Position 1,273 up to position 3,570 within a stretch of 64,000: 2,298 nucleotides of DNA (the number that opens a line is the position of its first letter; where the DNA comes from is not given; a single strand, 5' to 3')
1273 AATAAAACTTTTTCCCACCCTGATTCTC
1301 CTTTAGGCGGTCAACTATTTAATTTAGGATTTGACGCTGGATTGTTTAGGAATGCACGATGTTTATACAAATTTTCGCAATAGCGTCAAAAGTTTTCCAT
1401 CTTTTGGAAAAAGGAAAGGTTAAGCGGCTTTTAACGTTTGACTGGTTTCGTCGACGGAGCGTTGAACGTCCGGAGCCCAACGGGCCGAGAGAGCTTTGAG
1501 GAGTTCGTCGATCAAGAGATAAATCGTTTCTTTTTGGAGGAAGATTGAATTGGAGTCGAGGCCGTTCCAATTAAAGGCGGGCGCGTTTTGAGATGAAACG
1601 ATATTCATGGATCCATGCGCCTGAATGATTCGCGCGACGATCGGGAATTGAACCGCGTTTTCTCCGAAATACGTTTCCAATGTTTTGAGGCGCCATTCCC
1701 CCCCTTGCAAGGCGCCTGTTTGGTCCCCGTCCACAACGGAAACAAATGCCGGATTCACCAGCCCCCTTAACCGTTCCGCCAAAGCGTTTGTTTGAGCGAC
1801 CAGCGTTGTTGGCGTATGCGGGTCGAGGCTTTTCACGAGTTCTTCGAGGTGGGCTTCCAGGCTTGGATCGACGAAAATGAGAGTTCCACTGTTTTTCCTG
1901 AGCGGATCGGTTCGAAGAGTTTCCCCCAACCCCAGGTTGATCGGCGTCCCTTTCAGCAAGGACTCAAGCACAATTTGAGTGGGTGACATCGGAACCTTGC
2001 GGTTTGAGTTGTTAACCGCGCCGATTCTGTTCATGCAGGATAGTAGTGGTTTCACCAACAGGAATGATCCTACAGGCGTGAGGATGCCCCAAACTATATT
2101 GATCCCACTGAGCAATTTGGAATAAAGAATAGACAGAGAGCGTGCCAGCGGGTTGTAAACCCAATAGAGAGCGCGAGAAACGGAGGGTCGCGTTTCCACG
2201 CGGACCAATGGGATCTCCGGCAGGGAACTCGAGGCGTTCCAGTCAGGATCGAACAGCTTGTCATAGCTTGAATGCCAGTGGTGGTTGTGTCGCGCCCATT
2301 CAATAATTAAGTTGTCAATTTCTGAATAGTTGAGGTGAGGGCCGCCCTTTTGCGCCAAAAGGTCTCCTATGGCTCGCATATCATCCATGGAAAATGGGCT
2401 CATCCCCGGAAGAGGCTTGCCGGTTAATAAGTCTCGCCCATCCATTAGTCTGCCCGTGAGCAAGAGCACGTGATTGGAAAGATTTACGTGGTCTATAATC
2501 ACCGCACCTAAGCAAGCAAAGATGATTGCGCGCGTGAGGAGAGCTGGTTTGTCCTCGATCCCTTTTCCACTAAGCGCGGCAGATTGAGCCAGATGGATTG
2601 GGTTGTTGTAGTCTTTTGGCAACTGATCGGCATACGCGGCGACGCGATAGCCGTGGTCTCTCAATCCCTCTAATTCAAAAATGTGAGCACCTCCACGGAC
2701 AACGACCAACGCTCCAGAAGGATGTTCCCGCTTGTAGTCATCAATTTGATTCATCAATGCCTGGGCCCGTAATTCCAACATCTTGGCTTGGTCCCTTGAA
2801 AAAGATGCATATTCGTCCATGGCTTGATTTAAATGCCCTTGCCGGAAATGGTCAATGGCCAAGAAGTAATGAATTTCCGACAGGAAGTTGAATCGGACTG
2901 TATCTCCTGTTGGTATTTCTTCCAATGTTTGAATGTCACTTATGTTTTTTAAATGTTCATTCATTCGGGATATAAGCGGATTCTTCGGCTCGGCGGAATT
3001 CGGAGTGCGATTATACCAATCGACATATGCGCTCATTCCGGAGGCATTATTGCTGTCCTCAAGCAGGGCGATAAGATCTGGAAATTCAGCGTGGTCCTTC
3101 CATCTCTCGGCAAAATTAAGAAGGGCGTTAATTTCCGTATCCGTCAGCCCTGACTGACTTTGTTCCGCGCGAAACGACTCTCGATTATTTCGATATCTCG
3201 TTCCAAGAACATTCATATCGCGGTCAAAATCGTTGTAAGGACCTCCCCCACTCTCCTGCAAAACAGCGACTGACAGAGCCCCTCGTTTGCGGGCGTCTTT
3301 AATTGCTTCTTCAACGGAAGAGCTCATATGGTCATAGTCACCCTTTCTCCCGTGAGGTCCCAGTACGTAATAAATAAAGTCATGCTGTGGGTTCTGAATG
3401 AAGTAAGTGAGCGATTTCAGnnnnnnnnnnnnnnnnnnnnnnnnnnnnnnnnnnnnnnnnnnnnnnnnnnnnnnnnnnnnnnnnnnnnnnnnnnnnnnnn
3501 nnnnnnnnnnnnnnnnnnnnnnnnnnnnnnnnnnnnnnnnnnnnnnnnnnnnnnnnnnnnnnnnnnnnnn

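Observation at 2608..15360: Two Tiki/TraB/ChaN-like domains at opposite ends of the giant protein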

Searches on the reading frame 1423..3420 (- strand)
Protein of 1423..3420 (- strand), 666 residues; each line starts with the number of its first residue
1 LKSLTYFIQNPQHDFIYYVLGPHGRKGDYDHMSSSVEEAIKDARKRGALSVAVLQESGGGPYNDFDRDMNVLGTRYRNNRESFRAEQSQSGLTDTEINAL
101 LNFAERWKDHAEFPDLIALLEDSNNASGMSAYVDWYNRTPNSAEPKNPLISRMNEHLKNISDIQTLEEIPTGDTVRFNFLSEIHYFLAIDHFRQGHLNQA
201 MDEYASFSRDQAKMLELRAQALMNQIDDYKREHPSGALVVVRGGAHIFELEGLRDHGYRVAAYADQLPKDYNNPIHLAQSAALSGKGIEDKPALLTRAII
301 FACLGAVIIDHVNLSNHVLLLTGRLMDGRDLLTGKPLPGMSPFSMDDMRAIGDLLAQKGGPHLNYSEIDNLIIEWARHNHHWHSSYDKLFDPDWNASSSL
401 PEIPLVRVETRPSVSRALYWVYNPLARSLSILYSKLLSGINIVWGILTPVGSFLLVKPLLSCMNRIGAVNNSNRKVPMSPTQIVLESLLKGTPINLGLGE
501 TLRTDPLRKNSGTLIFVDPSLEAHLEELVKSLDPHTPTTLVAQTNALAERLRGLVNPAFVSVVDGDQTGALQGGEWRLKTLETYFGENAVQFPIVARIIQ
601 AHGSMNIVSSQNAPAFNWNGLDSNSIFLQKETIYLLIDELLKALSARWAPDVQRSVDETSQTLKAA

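Call 24: search_protein_representatives(protein=window:1423-3420:-)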
Query: 666 residues. Proteins with E-value up to 0.001 (for the whole library): 15; up to 1e-10: 8; up to 1e-30: 1. The best 15 are listed.
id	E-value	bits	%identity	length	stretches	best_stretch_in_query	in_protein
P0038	0.0e+00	1515.8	100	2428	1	1-666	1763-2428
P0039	4.4e-19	84.8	38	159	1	515-666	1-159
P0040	6.1e-18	81.1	36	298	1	484-652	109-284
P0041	3.1e-16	75.4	39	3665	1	492-638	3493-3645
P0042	9.5e-15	70.5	25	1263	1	10-410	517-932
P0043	1.7e-13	66.3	32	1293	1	492-666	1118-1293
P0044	9.4e-13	63.9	34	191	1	487-650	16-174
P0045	1.2e-12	63.5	23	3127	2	9-359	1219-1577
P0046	1.4e-09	53.5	23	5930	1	9-421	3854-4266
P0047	3.5e-09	52.1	35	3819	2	498-653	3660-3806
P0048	4.2e-09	51.9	34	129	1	551-656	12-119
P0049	4.2e-09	51.9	22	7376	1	12-409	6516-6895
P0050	1.8e-06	43.2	38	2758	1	556-651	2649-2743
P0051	5.6e-05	38.2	23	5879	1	10-389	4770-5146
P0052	6.3e-04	34.8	32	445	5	12-64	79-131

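Call 80: list_cluster_members(proteins=[P0046, P0049, P0051, P0045, P0042, P0041, P0047, P0050])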
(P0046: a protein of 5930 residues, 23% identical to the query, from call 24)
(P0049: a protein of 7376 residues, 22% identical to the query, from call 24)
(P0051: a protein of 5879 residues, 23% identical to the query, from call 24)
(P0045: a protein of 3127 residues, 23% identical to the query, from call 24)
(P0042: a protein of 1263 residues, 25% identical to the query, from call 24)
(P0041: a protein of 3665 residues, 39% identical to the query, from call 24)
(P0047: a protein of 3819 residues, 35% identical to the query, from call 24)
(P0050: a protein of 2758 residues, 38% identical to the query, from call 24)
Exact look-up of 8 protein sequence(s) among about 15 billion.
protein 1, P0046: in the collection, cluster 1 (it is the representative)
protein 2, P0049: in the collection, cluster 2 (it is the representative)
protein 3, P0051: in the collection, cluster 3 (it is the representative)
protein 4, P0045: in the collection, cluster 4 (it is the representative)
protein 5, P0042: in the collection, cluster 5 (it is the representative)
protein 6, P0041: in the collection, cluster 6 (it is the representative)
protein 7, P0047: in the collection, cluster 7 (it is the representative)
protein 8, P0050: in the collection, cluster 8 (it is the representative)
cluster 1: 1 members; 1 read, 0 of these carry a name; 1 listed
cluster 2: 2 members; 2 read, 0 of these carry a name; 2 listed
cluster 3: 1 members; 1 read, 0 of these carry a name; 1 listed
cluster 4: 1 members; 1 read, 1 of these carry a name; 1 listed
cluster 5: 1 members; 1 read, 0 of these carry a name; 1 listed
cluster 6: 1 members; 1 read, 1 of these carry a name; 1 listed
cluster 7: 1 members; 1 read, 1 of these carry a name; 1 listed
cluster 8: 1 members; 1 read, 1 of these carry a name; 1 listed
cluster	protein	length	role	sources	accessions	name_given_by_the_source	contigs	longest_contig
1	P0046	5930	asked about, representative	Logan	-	-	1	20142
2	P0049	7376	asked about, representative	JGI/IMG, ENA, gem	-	-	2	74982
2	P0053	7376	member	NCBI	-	-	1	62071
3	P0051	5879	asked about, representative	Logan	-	-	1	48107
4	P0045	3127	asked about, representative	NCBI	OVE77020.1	hypothetical protein BVX98_03865, partial [bacterium F11]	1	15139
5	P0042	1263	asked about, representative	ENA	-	-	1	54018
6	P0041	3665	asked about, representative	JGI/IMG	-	CheY-like chemotaxis protein/glutamate dehydrogenase/leucine ...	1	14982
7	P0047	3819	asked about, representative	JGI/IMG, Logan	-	hypothetical protein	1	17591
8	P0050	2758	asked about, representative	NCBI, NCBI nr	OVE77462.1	hypothetical protein BVX98_02905 [bacterium F11]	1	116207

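Call 81: find_encoding_contigs(protein=P0042, flank=10000, max_places=1)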
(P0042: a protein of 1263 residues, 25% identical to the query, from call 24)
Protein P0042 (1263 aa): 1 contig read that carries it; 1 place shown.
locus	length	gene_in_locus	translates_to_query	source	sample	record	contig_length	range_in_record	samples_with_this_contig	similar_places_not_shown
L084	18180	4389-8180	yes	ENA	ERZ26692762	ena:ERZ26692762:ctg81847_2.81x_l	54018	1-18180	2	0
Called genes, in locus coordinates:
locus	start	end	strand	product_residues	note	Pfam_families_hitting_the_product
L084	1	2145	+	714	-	?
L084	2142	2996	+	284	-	-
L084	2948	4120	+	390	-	-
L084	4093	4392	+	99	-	-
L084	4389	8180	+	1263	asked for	-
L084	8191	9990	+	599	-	-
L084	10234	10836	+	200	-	PF13338:AbiEi_4 (weak)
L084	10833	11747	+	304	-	PF08843:AbiEii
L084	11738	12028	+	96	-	-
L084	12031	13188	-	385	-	PF13173:AAA_14, PF13635:DUF4143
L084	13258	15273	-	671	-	PF00654:Voltage_CLC, PF00571:CBS (faint), PF02080:TrkA_C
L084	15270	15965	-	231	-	PF00117:GATase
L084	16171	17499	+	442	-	PF00909:Ammonium_transp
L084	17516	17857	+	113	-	PF00543:P-II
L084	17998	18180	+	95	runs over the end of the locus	PF22600:MTPAP-like_central (weak), PF01909:NTP_transf_2, PF18765:Polbeta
